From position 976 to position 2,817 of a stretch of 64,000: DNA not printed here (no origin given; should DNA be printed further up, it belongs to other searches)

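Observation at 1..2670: Tandem paralogous LRR-like proteins with a conserved C-terminal module, upstream of rplK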

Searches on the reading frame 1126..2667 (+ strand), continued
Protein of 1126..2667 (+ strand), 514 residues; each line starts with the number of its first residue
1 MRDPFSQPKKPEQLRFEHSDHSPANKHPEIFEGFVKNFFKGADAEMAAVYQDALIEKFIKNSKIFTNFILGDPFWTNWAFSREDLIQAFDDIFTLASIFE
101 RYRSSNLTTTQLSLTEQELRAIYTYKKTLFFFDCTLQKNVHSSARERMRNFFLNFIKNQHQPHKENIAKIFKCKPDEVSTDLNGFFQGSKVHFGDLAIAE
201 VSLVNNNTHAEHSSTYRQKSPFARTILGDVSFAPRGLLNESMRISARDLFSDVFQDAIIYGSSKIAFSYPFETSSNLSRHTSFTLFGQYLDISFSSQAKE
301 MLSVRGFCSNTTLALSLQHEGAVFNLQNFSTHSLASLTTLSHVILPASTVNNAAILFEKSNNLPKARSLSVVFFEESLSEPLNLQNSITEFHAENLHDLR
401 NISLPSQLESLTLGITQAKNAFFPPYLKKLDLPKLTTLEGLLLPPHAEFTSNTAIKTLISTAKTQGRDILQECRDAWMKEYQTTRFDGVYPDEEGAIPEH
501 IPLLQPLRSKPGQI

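Call 31: find_related_loci(query=L001:408-950:+, collection=genome_contigs, flank=8000)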
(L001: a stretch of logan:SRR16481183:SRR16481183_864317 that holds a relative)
Query L001:408-950:+ (181 aa) in genome_contigs; peptide patterns used: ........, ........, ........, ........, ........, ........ (x = any residue, [..] = any of these).
599 stretches matched a pattern (row limit reached: there are more); 575 encode a relative of the query (tblastn E <= 1e-3); the best 80 are kept; 80 distinct loci.
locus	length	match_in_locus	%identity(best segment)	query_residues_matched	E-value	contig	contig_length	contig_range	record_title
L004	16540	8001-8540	89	1-180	2e-109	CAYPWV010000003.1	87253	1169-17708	MAG TPA_asm: uncultured Gammaproteobacteria bacterium isolate SRP342105_co1_259 genome assembly, contig: NODE_324_length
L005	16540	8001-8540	83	1-180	2e-105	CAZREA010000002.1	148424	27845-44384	MAG TPA_asm: uncultured Gammaproteobacteria bacterium isolate SRP342105_co2_22 genome assembly, contig: NODE_66_length_1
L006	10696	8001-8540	86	1-180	4e-105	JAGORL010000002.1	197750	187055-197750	Patescibacteria group bacterium isolate Gw_Eff_bin_264 Gw_Eff_49_length_197750_cov_9.776787, whole genome shotgun sequen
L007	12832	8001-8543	85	1-181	3e-104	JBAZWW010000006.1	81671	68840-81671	MAG: Patescibacteria group bacterium isolate SO_2017_GW1_41 NODE_1814_length_81671_cov_1.659067_OW334_2017, whole genome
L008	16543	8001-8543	80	1-181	4e-100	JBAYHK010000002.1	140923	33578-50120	MAG: Patescibacteria group bacterium isolate SO_2016_GW1_148 scaffold00265_OW334_2016, whole genome shotgun sequence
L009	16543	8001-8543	81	1-181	1e-99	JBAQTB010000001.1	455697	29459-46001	MAG: Patescibacteria group bacterium isolate MFD03292_ilm_asm_bin19 k127_12807, whole genome shotgun sequence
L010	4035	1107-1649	80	1-181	2e-99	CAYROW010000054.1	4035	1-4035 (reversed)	MAG TPA_asm: uncultured Gammaproteobacteria bacterium isolate SRP192515_co2_1 genome assembly, contig: NODE_21295_length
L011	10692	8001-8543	80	1-181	4e-98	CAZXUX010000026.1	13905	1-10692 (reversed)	MAG TPA_asm: uncultured Gammaproteobacteria bacterium isolate SRP342105_co1_333 genome assembly, contig: NODE_5954_lengt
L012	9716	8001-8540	77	1-180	4e-97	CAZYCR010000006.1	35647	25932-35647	MAG TPA_asm: uncultured Gammaproteobacteria bacterium isolate SRP319275_co4_255 genome assembly, contig: NODE_647_length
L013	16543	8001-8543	78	1-181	2e-96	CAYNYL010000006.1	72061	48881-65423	MAG TPA_asm: uncultured Gammaproteobacteria bacterium isolate SRP300315_co1_29 genome assembly, contig: NODE_195_length_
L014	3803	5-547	78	1-181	1e-96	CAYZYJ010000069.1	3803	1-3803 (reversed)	MAG TPA_asm: uncultured Gammaproteobacteria bacterium isolate SRP319275_co1_351 genome assembly, contig: NODE_37577_leng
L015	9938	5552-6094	76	1-181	5e-96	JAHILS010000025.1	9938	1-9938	MAG: Patescibacteria group bacterium isolate KR13_N2.mb.36 KR13_N2.mb.36_k141_127987, whole genome shotgun sequence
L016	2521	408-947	77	1-180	2e-99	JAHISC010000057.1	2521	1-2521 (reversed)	MAG: Patescibacteria group bacterium isolate MM_PC_MetaG.mb.155 MM_PC_MetaG.mb.155_k141_619830, whole genome shotgun seq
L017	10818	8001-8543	76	1-181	1e-95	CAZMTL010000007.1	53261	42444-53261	MAG TPA_asm: uncultured Gammaproteobacteria bacterium isolate SRP329715_co2_384 genome assembly, contig: NODE_1264_lengt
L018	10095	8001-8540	76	1-180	5e-93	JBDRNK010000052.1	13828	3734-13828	MAG: Candidatus Uhrbacteria bacterium isolate MEGAHIT-group-1.884 k141_6426520, whole genome shotgun sequence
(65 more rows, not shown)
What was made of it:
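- The organism belongs to Patescibacteria (call 31).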

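Call 34: predict_structure(alignment_id=A1)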
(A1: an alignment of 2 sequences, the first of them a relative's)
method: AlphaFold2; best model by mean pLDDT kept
length: 514 residues; sequences in the alignment: 2
mean_pLDDT: 61.4   pTM: 0.56
mean pLDDT of the five models: 61.4, 50.5, 50.4, 49.7, 40.6
residues with pLDDT >= 90: 7; 70-90: 158; 50-70: 214; < 50: 135
segments of 3 or more residues with pLDDT < 50: 1-19, 40-42, 55-57, 59-62, 76-80, 131-141, 207-217, 270-278, 316-321, 328-342, 346-356, 358-361, 485-514
pLDDT, mean of each block of 10 residues (from residue 1): 34 40 59 55 52 49 54 49 63 76 63 77 72 39 65 72 79 88 82 85 53 44 86 71 71 84 75 48 79 61 65 53 52 42 44 45 56 55 67 66 72 69 72 70 67 68 72 67 46 36 32 36
secondary structure, 60 per line:
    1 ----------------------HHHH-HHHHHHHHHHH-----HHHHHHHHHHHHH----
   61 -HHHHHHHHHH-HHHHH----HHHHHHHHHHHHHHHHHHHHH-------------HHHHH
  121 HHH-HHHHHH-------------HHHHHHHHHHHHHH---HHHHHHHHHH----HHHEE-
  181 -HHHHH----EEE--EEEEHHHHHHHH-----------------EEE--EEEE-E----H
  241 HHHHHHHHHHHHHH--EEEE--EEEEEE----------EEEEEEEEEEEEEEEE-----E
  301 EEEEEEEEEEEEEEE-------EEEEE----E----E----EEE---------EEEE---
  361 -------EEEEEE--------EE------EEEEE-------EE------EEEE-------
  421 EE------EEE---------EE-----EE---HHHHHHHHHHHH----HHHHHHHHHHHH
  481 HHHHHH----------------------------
elements in order: H23-26 H28-38 H44-56 H62-71 H73-77 H82-102 H116-123 H125-130 H144-157 H161-170 H182-186 E191-193 E196-199 H200-207 E225-227 E230-233 H240-254 E257-260 E263-268 E279-294 E300-315 E323-327 E342-344 E354-357 E368-373 E390-394 E410-413 E429-431 H453-464 H469-486
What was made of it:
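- On Leucine-rich repeat (LRR) structural superfamily: It shows strands spaced about 20 aa apart (call 34).
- The model of P0001 shows a helical N-terminal part, strands spaced about 20 aa apart across residues 368-431, then two helices and a disordered tail (call 34). The model of P0001 itself is weak (mean pLDDT 61, built from only two sequences, call 34).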

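Call 36: list_cluster_members(proteins=[P0001, P0002, P0004])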
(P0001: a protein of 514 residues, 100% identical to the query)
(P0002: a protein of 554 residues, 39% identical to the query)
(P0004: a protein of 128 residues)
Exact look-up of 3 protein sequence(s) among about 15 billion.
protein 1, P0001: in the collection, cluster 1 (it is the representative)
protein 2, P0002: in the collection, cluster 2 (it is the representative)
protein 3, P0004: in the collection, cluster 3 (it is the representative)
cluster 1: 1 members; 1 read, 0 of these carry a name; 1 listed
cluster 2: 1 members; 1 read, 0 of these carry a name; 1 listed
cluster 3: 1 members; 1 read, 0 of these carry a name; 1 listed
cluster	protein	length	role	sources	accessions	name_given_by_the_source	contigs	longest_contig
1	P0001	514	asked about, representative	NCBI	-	-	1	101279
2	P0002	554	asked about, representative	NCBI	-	-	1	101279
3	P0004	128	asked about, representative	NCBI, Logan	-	-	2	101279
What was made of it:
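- All three proteins come from one 101,279-bp NCBI contig (call 36).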

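Call 37: fold_search(model_id=the predicted structure, library=pdb)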
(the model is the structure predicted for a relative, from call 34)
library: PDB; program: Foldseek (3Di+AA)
matches with E <= 10: 73; with E <= 0.001: 0
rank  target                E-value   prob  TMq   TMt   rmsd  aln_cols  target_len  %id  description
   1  9cc8_A                6.9e-03  0.28  0.14  0.10  17.8       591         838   10  Hexameric state of the NRC4 resistosome (released 2024-09-11)
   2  8yn0_H                2.9e-02  0.33  0.17  0.20  13.3       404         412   10  Crystal structure of NRG1C in complex with EDS1-SAG101-(ADPr-ATP) (released 2024-12-11)
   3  4nkh_F                5.9e-02  0.77  0.16  0.29  10.1       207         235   18  Crystal structure of SspH1 LRR domain (released 2013-12-11)
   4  4ow2_A                9.4e-02  0.28  0.12  0.13  12.3       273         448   15  YopM from Yersinia enterocolitica WA-314 (released 2015-03-04)
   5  4nkg_A                1.5e-01  0.44  0.15  0.27  10.1       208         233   18  Crystal structure of SspH1 LRR domain in complex PKN1 HR1b domain (released 2013-12-11)
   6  8esf_A                2.0e-01  0.21  0.19  0.22  19.1       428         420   11  Crystal structure of human Nischarin PX and LRR domains with engineered mutations (released 2023-10-25)
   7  4nkh_E                2.3e-01  0.41  0.16  0.27  10.0       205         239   18  Crystal structure of SspH1 LRR domain (released 2013-12-11)
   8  9xrl_h                2.6e-01  0.08  0.14  0.12  17.7       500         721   11  Structure of mouse cytoplasmic lattice (CPL) repeating unit (released 2026-03-18)
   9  8yl7_C                2.7e-01  0.13  0.17  0.21  12.5       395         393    9  EDS1-SAG101-NRG1C heterotrimer (released 2025-01-29)
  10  4nkh_A                3.1e-01  0.69  0.18  0.33   8.5       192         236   19  Crystal structure of SspH1 LRR domain (released 2013-12-11)
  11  9ijj_4O               3.3e-01  0.16  0.14  0.15  10.9       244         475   11  In situ structure of the central apparatus in mouse sperm axoneme. (released 2025-06-04)
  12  8esf_B                3.6e-01  0.09  0.16  0.18  18.6       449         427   12  Crystal structure of human Nischarin PX and LRR domains with engineered mutations (released 2023-10-25)
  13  5dsx_A                4.4e-01  0.07  0.09  0.13  16.7       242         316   14  Crystal structure of Dot1L in complex with inhibitor CPD10 [6'-chloro-1,4-dimethyl-5'-(2-methyl-6-((4-(methylamino)pyr (released 2016-06-15)
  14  9jbn_C                7.3e-01  0.08  0.18  0.20  11.9       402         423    9  Cryo-EM structure of the Arabidopsis EDS1-PAD4-ADR1 immune complex in the presence of pRib-AMP (released 2025-09-03)
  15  5drt_B                7.7e-01  0.06  0.09  0.13  16.5       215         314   14  Crystal structure of Dot1L in complex with inhibitor CPD2 [2-(2-(5-((2-chlorophenoxy)methyl)-1H-tetrazol-1-yl)acetyl)- (released 2016-06-15)
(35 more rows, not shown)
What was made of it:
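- Foldseek found nothing significant for it (call 37).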

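Call 47: search_solved_structures(query=A1, max_evalue=1, show_alignments=2)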
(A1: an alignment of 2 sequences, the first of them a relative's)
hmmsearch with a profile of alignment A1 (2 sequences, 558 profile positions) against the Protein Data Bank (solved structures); distinct sequences matched with E-value up to 1: 3.
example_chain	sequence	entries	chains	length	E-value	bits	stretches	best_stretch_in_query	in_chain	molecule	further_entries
4jhi_A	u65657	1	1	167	0.67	11.8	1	32-79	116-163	MtN13 protein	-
4gy9_A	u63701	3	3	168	0.67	11.8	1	32-79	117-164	MtN13 protein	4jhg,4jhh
7qb6_A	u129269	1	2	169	0.68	11.7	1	32-79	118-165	Nodulin-13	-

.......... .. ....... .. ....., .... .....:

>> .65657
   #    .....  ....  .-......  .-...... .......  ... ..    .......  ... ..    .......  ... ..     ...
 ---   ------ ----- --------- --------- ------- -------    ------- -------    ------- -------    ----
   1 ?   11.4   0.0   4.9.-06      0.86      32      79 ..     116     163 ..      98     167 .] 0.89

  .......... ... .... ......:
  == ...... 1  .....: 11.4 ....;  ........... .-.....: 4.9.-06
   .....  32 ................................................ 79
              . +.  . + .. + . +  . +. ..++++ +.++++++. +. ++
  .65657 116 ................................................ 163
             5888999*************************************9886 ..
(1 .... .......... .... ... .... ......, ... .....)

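Call 48: search_protein_families(library=padloc, proteins=[P0001, P0002, P0004], max_evalue=1)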
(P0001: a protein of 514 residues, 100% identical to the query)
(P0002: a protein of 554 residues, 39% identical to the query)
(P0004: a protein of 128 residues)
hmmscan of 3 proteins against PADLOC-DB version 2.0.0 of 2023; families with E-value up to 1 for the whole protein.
P0001 (514 aa): 0 families

P0002 (554 aa): 0 families

P0004 (128 aa): 0 families
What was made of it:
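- On Known anti-phage defence systems (PADLOC): No hits at E <= 1 for any of the three paralogs (call 48).
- There is no PADLOC hit at E <= 1 (call 48).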

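Call 49: search_protein_families(library=phrogs, proteins=[P0001, P0002, P0004], max_evalue=1)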
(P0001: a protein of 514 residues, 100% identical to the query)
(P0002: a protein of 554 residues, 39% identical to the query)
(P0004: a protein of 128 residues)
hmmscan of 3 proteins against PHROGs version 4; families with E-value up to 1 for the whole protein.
P0001 (514 aa): 0 families

P0002 (554 aa): 0 families

P0004 (128 aa): 0 families

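Call 57: search_protein_families(library=ncbifam, proteins=[P0005, P0018, P0022, P0017, P0003, P0006], max_evalue=0.01)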
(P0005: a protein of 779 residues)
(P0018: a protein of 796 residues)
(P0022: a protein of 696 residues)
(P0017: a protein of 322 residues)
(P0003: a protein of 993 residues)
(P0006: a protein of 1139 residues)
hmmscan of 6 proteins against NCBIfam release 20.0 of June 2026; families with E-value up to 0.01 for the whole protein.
P0005 (779 aa): 0 families

P0018 (796 aa): 1 family
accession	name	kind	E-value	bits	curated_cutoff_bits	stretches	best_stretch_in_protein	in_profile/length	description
NF046116.1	adhesin_Lcl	equivalog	3.4e-05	22.6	500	1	580-754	67-235/431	collagen-like adhesin Lcl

P0022 (696 aa): 0 families

P0017 (322 aa): 0 families

P0003 (993 aa): 1 family
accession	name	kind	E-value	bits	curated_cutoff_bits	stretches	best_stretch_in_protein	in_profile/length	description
TIGR04524.1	mycoplas_M_dom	domain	4.9e-06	26.7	40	0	838-878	131-173/253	IgG-blocking virulence protein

P0006 (1139 aa): 0 families

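Call 58: search_solved_structures(query=P0022, max_evalue=0.1)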
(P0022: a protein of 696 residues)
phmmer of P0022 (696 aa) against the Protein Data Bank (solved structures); distinct sequences matched with E-value up to 0.1: 0.

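Call 59: find_homologous_proteins(query=P0022, max_evalue=0.00001)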
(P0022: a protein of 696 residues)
Query P0022 (696 aa): 1479 proteins with E <= 0.00001 among 8000 candidates; the best 120 are listed.
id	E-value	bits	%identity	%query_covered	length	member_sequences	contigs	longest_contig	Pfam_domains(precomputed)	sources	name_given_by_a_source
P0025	0.0e+0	1610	91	100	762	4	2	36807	-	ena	-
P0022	0.0e+0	1575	100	100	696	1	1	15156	-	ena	-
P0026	5.0e-272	923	55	98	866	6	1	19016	-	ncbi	-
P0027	3.6e-259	880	43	97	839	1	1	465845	PF04399.19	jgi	-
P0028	9.9e-243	826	43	98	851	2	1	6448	PF04399.19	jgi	jgi:hypothetical protein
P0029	2.7e-242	824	40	98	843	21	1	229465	-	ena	-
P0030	2.4e-241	821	59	90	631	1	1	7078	-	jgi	jgi:hypothetical protein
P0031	1.3e-239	815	44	97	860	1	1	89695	PF04399.19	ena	-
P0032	2.2e-238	811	58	91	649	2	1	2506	-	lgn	-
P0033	3.9e-236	804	60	85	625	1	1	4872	-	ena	-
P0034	5.5e-234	797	46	96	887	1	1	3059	PF04399.19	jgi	jgi:hypothetical protein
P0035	1.2e-228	779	54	99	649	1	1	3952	PF04399.19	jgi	-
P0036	1.9e-227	775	43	98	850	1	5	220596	-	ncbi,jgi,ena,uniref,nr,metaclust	ncbi:hypothetical protein A2223_02755 [Candidatus Falkowbacteria bacterium RIFOXYA2_FULL_35_8]|unire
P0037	3.0e-225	768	47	97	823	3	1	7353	-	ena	-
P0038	1.8e-221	755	46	99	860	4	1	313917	PF04399.19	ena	-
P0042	5.7e-217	741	40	97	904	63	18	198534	PF04399.19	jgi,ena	jgi:hypothetical protein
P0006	2.3e-215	735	47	69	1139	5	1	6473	-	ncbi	-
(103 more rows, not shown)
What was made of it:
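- The family has at least 1,479 clusters at E <= 1e-5, and every source name given is 'hypothetical protein' or the uninformative 'phage protein U' (call 59).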

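Call 72: predict_structure(alignment_id=A3)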
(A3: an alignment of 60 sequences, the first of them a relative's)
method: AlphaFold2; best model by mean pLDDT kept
length: 696 residues; sequences in the alignment: 60
mean_pLDDT: 87.8   pTM: 0.68
mean pLDDT of the five models: 87.8, 87.5, 87.0, 86.2, 85.7
residues with pLDDT >= 90: 335; 70-90: 333; 50-70: 26; < 50: 2
segments of 3 or more residues with pLDDT < 50: none
pLDDT, mean of each block of 10 residues (from residue 1): 82 89 89 87 90 87 92 95 93 81 86 92 91 82 91 88 86 89 85 88 88 92 76 78 92 83 69 81 90 87 84 76 88 87 88 92 94 88 77 87 91 94 87 93 79 94 85 92 87 91 89 88 91 86 93 87 93 86 91 83 90 89 93 92 94 94 92 94 92 69
secondary structure, 60 per line:
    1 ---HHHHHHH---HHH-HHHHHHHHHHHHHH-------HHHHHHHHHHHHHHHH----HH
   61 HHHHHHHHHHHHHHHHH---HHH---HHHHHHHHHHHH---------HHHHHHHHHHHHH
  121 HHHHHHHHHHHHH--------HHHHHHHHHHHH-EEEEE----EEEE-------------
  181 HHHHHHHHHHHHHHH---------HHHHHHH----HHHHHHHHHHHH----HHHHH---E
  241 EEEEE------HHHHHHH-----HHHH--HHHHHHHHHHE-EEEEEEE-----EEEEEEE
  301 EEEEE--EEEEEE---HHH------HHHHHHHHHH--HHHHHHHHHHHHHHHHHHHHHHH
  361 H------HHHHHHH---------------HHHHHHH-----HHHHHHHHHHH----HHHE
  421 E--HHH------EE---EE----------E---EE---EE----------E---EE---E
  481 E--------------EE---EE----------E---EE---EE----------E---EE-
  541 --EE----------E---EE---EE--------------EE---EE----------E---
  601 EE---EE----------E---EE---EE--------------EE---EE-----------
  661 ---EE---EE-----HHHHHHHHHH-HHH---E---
elements in order (helices of 4 or more, strands of 3 or more residues): H4-10 H18-31 H39-54 H59-77 H87-98 H108-133 H142-153 E155-159 E164-167 H181-195 H205-211 H216-227 H232-236 E240-245 H252-258 H264-267 H270-279 E282-288 E294-305 E308-313 H326-335 H338-361 H368-374 H390-396 H402-412 H676-685
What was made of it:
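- The AlphaFold model of family member P0022 has pLDDT 87.8 (call 72).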
